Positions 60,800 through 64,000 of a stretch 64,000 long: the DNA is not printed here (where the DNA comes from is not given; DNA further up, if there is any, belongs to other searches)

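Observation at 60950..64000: Giant secreted protein made of an RCC1 propeller plus a long array of ephrin-receptor-like Cys-rich repeats (eukaryote-type modules in an archaeon)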

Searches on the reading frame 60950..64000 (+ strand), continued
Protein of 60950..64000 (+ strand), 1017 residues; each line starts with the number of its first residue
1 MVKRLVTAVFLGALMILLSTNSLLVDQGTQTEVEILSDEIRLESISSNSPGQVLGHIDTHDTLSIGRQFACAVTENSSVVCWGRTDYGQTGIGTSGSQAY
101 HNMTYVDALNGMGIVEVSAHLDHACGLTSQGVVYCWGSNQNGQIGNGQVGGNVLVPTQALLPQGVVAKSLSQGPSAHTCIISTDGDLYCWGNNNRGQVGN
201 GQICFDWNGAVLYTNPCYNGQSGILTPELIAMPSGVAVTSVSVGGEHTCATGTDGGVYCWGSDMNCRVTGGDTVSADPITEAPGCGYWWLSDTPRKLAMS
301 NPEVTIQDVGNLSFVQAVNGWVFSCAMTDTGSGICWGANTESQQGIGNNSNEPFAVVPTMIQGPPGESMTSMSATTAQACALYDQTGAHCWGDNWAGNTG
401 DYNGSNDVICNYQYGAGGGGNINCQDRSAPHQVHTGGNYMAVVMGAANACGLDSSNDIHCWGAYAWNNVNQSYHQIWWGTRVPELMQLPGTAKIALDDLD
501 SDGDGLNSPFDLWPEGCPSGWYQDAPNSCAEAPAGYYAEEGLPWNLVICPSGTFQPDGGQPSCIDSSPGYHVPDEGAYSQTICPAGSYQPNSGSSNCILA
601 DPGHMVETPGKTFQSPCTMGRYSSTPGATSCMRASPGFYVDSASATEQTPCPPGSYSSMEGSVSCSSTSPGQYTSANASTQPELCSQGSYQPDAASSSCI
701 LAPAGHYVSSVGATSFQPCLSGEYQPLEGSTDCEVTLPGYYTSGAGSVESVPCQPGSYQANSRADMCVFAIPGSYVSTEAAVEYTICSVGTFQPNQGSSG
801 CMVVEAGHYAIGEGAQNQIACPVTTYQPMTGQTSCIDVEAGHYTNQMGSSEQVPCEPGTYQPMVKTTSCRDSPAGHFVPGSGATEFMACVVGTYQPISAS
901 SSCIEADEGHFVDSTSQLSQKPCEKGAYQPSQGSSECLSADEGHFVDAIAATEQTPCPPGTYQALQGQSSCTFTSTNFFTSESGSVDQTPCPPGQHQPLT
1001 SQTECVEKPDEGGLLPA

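Call 65: search_protein_families(library=pfam, proteins=[P0013], max_evalue=0.0001)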
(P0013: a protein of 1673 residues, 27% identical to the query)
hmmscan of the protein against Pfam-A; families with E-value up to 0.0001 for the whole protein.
P0013 (1673 aa): 7 families
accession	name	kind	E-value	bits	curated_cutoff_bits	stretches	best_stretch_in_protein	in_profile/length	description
PF25390.1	WD40_RLD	-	3.4e-149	497.5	150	4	654-992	31-362/363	RCC1-like domain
PF00415.24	RCC1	-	9.2e-110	359.6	21.7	9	1214-1265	1-50/50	Regulator of chromosome condensation (RCC1) repeat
PF13540.12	RCC1_2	-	3.4e-105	342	22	13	1252-1281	1-30/30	Regulator of chromosome condensation (RCC1) repeat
PF07699.19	Ephrin_rec_like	-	3.8e-15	55.8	23.1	1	1613-1660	1-48/48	Tyrosine-protein kinase ephrin type A/B receptor-like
PF25384.1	Alsin_RLD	-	1.9e-13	50.9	100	0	1207-1288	234-313/405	Alsin RCC1-like domain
PF00028.23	Cadherin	-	4.1e-09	37.2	28.8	0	165-238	12-76/93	Cadherin domain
PF20082.4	DUF6476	-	6.9e-08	32.8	24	0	745-780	40-75/91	Family of unknown function (DUF6476)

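Call 75: find_related_loci(query=A1, collection=viral_contigs, flank=8000)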
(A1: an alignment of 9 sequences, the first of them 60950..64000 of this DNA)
Query A1 (1017 aa) in viral_contigs; peptide patterns used: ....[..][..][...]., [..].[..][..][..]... (x = any residue, [..] = any of these).
21 stretches matched a pattern; 3 encode a relative of the query (tblastn E <= 1e-3); 3 distinct loci.
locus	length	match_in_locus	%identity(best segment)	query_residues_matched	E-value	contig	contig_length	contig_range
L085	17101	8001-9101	26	55-401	9e-15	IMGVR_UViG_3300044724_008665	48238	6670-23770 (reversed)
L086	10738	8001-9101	26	55-401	9e-15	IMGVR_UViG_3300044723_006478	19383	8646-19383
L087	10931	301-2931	32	44-462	5e-13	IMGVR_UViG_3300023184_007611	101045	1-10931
